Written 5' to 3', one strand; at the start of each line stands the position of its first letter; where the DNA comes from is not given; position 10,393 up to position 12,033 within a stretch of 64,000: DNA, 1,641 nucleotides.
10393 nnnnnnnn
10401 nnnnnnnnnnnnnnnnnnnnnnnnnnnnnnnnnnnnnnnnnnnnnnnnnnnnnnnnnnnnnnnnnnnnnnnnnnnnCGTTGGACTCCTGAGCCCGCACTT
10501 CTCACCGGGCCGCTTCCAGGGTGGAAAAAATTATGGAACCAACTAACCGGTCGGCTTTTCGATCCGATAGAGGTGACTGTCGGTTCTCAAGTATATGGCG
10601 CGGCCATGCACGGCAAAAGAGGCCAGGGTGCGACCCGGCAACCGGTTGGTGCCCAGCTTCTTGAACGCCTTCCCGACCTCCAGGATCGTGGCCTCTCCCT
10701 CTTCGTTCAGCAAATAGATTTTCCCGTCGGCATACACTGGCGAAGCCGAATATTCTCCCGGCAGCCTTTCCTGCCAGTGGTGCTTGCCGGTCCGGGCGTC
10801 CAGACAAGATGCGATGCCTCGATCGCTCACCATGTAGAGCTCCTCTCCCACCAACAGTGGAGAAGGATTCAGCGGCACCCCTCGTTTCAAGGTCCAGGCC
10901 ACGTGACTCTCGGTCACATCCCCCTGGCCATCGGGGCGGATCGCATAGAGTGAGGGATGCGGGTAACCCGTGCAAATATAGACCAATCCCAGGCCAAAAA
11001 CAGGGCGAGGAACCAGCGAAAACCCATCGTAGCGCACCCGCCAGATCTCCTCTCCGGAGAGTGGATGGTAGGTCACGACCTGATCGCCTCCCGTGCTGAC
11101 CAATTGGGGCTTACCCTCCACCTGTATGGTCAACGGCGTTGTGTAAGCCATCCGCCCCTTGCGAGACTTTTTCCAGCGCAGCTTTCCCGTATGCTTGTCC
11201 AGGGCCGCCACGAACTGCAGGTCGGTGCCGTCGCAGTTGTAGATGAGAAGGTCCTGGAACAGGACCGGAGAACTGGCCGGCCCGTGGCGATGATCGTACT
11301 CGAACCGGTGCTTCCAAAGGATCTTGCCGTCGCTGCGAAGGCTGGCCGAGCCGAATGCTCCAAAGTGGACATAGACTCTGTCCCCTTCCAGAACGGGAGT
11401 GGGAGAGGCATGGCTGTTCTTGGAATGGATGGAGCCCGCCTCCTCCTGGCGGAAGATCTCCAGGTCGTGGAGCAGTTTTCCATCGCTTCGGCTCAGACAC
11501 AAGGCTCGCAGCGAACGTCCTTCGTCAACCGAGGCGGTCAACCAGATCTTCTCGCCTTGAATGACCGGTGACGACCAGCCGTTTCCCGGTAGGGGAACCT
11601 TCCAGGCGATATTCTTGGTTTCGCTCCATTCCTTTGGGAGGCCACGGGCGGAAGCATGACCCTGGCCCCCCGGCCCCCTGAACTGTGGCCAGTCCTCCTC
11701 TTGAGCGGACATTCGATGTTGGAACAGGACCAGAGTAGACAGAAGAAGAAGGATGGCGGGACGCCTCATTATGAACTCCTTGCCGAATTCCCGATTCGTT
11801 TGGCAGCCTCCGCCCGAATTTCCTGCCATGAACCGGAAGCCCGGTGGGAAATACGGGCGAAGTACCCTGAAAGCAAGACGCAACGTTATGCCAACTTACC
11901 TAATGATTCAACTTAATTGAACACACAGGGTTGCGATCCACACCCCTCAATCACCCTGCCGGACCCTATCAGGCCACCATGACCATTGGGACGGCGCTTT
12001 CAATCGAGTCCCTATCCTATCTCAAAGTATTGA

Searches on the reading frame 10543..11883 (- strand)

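Call 8: search_protein_families(library=pfam, proteins=[window:10543-11883:-], max_evalue=0.001)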
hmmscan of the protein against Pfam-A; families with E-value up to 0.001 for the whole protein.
window:10543-11883:- (446 aa): 3 families
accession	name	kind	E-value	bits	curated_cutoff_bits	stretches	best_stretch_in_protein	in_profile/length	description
PF13360.13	PQQ_2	-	1.2e-22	81.2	27.6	2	225-446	5-227/233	Outer membrane protein assembly factor BamB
PF13570.13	Beta-prop_ACSF4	-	3.2e-08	33.8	133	1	171-390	105-316/329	Beta-alanine-activating enzyme, beta-propeller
PF01011.28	PQQ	-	1.4e-07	31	26.7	0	340-376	51-87/595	Glucose/ethanol/alcohol dehydrogenase, beta-propeller domain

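Call 67: search_protein_families(library=ncbifam, proteins=[window:10543-11883:-], max_evalue=0.001)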
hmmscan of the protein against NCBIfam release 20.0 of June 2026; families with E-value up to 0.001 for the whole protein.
window:10543-11883:- (446 aa): 6 families
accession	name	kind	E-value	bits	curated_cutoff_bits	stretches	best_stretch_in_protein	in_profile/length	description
TIGR03300.1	assembly_YfgL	equivalog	1e-14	54.1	285.2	1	156-432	54-325/377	outer membrane protein assembly factor BamB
NF008351.0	PRK11138.1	equivalog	1.2e-10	40.5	423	1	163-430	65-338/394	outer membrane protein assembly factor BamB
TIGR04528.1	acido_non_PQQ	subfamily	1.6e-07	30.5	650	1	185-272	410-491/493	acido-empty-quinoprotein group A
NF053615.1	SerThrKinAfsKStmc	equivalog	3.3e-05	22.7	1300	1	152-391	559-789/809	protein serine/threonine kinase AfsK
TIGR03075.1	PQQ_enz_alc_DH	subfamily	3.9e-05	22.5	480.05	0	163-244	65-151/530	PQQ-dependent dehydrogenase, methanol/ethanol family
TIGR03074.1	PQQ_membr_DH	subfamily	0.00011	20.2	832.65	0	336-373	203-240/783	membrane-bound PQQ-dependent dehydrogenase, glucose/quinate/shikimate family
